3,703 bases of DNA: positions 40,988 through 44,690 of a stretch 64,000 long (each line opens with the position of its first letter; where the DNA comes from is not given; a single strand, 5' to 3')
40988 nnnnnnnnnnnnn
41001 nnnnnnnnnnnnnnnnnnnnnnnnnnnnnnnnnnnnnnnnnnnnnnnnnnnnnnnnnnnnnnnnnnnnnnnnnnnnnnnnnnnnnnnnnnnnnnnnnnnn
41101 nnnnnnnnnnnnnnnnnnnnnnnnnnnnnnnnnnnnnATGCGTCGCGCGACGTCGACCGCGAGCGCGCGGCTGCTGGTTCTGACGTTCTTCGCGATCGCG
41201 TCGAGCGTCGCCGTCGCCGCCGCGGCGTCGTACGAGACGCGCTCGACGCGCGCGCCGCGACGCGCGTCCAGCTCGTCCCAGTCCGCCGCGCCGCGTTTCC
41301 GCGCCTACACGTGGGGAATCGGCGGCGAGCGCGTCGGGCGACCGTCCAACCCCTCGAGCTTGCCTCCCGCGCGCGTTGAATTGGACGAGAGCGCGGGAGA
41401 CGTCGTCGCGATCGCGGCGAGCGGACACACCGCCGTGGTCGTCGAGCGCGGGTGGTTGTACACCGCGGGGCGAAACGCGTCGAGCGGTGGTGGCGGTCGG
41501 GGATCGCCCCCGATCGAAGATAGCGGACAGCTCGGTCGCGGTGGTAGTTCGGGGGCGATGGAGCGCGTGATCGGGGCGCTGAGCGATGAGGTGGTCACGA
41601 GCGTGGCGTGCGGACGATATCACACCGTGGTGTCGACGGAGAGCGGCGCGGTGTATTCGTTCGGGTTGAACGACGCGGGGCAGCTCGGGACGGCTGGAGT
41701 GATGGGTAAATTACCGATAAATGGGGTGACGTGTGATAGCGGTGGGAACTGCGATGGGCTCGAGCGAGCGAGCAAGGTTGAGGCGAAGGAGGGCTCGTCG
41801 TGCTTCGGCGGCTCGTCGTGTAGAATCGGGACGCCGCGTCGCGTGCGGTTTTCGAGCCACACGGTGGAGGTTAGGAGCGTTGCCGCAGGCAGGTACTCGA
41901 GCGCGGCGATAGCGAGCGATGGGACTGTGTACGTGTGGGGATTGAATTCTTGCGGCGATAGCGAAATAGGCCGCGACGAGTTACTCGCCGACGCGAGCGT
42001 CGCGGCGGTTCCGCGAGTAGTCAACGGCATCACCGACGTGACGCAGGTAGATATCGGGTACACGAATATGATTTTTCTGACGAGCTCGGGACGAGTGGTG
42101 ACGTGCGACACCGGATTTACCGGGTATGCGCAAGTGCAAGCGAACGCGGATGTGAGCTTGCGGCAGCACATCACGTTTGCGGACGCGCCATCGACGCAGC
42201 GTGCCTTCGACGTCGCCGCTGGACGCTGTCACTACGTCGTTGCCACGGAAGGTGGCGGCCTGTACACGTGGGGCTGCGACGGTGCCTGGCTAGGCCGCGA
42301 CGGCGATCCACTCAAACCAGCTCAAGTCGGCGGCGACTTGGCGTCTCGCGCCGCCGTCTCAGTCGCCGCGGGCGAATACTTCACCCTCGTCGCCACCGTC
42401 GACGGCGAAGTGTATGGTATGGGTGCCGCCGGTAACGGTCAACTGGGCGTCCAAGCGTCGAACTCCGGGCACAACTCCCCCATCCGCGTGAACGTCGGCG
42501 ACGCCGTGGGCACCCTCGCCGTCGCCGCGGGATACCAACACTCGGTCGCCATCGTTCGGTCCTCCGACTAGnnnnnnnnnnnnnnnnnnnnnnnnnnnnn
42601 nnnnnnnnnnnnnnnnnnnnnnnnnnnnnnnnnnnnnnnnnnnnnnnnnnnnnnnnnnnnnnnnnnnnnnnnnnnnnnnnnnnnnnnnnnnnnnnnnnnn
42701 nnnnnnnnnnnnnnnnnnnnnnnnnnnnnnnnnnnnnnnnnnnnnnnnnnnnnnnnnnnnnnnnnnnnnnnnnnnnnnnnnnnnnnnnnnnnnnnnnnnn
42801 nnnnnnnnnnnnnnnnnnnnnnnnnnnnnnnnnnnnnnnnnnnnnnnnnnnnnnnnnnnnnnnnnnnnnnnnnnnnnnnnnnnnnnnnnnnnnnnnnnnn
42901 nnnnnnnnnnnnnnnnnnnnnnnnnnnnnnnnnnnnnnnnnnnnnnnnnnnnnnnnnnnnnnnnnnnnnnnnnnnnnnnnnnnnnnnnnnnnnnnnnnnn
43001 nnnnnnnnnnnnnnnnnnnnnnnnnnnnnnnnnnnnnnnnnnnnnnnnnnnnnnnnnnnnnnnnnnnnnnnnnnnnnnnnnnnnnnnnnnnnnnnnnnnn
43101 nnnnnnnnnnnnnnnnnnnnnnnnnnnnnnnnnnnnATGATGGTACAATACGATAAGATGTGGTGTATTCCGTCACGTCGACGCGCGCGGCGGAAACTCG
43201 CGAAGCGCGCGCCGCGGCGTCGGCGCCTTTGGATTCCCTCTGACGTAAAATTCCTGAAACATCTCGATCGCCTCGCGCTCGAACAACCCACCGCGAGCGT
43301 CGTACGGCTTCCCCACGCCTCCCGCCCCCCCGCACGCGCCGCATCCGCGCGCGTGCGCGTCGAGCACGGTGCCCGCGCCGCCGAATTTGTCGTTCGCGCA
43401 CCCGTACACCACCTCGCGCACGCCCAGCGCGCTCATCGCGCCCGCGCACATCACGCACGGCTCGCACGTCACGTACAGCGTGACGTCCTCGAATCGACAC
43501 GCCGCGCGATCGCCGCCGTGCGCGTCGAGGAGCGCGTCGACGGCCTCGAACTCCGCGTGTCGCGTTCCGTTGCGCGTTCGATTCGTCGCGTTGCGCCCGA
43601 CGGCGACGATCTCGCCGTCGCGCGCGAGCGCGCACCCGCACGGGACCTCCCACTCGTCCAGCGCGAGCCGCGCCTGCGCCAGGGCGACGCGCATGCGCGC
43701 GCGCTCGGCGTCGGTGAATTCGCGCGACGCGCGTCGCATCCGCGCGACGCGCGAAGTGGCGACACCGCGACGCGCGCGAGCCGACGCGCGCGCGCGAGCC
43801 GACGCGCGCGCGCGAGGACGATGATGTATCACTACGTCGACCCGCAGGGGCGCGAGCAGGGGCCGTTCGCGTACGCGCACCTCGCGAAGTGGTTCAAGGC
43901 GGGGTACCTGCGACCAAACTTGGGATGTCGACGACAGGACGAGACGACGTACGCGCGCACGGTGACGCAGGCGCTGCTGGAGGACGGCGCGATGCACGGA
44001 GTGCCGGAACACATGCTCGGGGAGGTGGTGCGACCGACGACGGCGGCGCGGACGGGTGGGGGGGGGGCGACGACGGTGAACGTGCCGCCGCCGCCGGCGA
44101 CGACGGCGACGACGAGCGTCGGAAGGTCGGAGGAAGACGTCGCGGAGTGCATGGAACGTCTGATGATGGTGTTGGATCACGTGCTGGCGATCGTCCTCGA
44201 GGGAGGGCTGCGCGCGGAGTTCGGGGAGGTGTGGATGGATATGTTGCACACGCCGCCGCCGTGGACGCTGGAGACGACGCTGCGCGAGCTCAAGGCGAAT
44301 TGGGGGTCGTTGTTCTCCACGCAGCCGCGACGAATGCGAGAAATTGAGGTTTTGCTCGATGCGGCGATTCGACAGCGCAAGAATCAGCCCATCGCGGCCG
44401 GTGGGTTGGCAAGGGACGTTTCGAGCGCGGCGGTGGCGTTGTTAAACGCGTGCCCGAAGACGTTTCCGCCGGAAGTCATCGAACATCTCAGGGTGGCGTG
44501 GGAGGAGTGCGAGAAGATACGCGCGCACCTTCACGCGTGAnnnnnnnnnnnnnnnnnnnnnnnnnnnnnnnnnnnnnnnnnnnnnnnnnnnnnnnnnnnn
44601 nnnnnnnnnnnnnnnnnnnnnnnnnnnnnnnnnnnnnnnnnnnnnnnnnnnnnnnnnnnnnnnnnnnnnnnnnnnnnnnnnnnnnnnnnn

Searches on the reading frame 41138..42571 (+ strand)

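Call 73: search_protein_families(library=pfam, proteins=[window:41138-42571:+], max_evalue=0.00001)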
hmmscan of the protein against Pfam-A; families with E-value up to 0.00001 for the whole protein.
window:41138-42571:+ (477 aa): 4 families
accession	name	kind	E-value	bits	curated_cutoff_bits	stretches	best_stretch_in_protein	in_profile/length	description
PF25390.1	WD40_RLD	-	1.6e-49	169.6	150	2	56-323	52-270/363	RCC1-like domain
PF13540.12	RCC1_2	-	1.7e-35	120.4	22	3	153-182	1-30/30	Regulator of chromosome condensation (RCC1) repeat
PF00415.24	RCC1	-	9.9e-28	96.9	21.7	1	422-472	1-50/50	Regulator of chromosome condensation (RCC1) repeat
PF25384.1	Alsin_RLD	-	4.7e-09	36.5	100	0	148-186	272-310/405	Alsin RCC1-like domain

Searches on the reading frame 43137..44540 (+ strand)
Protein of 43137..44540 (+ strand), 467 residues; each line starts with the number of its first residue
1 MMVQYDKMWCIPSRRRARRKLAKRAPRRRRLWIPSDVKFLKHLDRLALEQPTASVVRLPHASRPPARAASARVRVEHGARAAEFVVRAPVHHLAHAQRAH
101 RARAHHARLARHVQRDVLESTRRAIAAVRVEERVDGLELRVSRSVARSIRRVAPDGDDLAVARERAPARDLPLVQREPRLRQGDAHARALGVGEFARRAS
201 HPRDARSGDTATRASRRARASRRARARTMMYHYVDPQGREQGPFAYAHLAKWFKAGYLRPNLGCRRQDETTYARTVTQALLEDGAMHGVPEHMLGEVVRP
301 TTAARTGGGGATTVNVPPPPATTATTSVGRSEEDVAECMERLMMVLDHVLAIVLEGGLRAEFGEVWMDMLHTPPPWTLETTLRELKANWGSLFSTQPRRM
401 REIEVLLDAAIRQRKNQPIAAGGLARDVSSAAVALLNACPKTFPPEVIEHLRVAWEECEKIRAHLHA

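Call 73: search_protein_families(library=pfam, proteins=[window:43137-44540:+], max_evalue=0.00001)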
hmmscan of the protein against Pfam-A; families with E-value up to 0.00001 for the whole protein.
window:43137-44540:+ (467 aa): 1 family
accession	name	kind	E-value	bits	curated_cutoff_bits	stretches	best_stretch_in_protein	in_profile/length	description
PF02213.21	GYF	-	7.8e-12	45.1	25.7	1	232-272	2-42/45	GYF domain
